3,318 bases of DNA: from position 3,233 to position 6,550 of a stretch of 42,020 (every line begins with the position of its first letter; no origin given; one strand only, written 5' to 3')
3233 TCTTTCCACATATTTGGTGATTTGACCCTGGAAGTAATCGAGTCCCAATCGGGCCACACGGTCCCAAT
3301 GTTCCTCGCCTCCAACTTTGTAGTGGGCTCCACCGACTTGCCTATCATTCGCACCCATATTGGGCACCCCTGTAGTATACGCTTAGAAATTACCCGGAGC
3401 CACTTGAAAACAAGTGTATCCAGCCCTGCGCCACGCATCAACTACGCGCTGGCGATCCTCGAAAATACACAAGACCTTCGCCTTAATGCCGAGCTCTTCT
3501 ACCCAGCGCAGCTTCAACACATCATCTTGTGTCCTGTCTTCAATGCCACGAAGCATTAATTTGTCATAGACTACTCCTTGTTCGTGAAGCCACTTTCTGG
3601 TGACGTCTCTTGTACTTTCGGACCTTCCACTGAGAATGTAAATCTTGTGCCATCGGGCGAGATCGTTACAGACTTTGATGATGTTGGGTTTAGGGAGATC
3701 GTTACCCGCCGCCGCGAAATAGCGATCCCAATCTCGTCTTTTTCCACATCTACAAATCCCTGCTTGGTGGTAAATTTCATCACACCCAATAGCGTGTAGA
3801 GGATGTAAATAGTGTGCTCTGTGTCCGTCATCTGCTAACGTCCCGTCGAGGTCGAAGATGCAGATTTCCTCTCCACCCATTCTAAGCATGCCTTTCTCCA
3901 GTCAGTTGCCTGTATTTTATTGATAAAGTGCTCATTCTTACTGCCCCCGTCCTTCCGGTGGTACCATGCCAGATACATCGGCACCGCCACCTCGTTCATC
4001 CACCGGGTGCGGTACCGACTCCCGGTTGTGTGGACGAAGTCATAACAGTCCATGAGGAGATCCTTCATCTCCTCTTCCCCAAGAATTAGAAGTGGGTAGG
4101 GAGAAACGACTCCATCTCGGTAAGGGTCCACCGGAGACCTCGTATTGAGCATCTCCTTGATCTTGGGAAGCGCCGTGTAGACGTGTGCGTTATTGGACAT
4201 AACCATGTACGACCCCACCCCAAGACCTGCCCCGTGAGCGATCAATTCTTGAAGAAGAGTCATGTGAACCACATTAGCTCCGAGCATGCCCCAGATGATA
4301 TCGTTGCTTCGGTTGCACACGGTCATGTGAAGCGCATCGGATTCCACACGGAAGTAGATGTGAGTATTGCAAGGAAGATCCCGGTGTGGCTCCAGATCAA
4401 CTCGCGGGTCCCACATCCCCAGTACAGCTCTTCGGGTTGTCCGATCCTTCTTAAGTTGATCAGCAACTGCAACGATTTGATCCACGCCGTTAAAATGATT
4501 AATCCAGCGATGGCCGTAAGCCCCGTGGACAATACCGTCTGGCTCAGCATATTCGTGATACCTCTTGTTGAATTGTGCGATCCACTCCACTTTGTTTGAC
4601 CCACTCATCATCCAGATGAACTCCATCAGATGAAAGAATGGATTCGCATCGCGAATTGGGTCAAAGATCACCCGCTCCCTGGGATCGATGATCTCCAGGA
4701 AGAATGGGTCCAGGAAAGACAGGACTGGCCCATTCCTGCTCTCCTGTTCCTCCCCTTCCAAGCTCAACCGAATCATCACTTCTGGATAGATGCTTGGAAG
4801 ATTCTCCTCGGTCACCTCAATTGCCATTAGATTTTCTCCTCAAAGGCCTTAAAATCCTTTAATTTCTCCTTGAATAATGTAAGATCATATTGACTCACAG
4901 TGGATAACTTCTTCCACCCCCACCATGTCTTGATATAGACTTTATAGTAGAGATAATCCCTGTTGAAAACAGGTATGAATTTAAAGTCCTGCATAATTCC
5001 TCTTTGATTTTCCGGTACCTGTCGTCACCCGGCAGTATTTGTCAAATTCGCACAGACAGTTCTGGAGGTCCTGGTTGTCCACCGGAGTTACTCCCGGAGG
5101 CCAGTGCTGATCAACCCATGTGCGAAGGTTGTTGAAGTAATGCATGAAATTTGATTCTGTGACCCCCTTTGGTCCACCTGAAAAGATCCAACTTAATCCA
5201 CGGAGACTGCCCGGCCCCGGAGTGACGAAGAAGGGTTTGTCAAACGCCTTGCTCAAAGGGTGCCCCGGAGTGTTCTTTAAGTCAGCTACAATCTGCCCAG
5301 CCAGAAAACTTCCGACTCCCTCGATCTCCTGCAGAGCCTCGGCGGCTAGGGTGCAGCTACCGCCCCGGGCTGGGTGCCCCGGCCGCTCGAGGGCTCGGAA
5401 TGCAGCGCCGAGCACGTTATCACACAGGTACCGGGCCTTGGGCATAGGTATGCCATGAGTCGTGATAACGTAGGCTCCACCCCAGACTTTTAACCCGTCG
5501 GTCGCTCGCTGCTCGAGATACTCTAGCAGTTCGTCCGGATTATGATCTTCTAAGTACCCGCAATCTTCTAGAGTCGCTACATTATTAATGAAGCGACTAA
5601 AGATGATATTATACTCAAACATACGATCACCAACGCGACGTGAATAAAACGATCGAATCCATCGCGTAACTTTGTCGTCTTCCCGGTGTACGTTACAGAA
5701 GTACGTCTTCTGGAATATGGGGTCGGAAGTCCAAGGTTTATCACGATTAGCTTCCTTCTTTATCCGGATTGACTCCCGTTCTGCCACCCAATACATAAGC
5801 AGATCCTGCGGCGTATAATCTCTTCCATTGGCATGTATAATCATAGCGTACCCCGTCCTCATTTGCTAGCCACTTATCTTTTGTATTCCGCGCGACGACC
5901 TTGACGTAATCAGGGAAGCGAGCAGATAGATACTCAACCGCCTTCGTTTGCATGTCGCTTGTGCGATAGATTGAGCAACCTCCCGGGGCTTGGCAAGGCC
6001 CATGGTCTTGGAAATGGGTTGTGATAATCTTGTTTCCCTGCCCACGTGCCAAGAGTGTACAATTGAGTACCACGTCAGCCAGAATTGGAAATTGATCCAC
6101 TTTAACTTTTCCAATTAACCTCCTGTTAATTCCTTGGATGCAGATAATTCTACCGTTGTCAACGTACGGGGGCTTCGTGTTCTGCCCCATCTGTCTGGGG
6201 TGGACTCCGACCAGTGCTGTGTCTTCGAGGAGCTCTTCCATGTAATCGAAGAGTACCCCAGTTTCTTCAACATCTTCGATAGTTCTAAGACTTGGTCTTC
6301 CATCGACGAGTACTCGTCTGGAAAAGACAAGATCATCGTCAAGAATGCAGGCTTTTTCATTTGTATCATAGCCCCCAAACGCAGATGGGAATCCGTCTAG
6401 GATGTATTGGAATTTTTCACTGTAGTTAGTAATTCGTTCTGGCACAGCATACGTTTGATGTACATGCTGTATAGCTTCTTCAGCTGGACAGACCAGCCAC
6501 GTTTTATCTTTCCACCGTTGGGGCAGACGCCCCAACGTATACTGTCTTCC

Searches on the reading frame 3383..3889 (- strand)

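Call 37: search_protein_families(library=pfam, proteins=[window:3383-3889:-], max_evalue=0.01)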
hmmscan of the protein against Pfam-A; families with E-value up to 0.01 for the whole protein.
window:3383-3889:- (168 aa): 3 families
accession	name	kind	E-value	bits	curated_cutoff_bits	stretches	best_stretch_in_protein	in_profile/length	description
PF25109.1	HAD_PNKP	-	2.5e-25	89.7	27.6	1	51-168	18-143/143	Polynucleotide kinase PNKP phosphatase domain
PF00702.32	Hydrolase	-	7.6e-07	30.1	26.4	0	54-157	87-191/191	haloacid dehalogenase-like hydrolase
PF03767.20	Acid_phosphat_B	-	6.5e-06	26.3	27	1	6-121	76-178/230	HAD superfamily, subfamily IIIB (Acid phosphatase)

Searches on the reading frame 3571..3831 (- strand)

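Call 107: search_protein_families(library=pfam, proteins=[window:3571-3831:-], max_evalue=0.1)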
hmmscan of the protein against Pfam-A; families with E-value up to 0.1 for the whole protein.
window:3571-3831:- (86 aa): 1 family
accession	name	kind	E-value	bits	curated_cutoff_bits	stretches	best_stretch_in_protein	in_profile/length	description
PF07676.18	PD40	-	0.008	16.6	20.9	1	54-71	13-30/38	WD40-like Beta Propeller Repeat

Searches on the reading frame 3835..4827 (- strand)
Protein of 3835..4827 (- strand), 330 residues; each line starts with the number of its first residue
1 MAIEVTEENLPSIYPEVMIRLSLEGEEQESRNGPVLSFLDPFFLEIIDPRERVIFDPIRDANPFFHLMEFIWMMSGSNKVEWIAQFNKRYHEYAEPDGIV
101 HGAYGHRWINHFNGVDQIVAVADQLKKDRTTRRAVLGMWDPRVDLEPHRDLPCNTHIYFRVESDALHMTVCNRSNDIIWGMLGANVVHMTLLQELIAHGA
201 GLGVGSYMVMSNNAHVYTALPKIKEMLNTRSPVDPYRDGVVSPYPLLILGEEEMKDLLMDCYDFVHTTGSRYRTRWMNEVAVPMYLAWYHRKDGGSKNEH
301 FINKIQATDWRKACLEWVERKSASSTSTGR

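Call 8: search_protein_families(library=pfam, proteins=[window:3835-4827:-], max_evalue=0.01)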
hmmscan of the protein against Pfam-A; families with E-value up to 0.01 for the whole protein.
window:3835-4827:- (330 aa): 1 family
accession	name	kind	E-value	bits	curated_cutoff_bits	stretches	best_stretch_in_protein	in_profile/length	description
PF00303.24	Thymidylat_synt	-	2.1e-24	86.5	24.3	1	68-228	57-223/266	Thymidylate synthase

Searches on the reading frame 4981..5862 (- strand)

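Call 8: search_protein_families(library=pfam, proteins=[window:4981-5862:-], max_evalue=0.01)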
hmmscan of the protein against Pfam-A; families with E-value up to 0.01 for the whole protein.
window:4981-5862:- (293 aa): 1 family
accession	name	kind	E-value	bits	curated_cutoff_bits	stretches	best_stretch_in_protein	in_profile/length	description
PF18723.6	HMUDK_hel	-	3.1e-35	122.3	25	1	20-282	5-277/281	5-hmdU DNA kinase, helical domain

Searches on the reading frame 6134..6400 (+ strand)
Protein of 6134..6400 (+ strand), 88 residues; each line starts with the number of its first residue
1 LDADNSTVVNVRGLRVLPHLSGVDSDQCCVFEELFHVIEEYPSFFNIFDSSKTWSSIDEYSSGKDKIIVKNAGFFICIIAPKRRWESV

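Call 107: search_protein_families(library=pfam, proteins=[window:6134-6400:+], max_evalue=0.1)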
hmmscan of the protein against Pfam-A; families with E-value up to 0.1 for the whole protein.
window:6134-6400:+ (88 aa): 1 family
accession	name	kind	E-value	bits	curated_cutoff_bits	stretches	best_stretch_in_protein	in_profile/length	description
PF09511.15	RNA_lig_T4_1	-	0.0076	16.6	28.3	1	37-80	17-61/227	RNA ligase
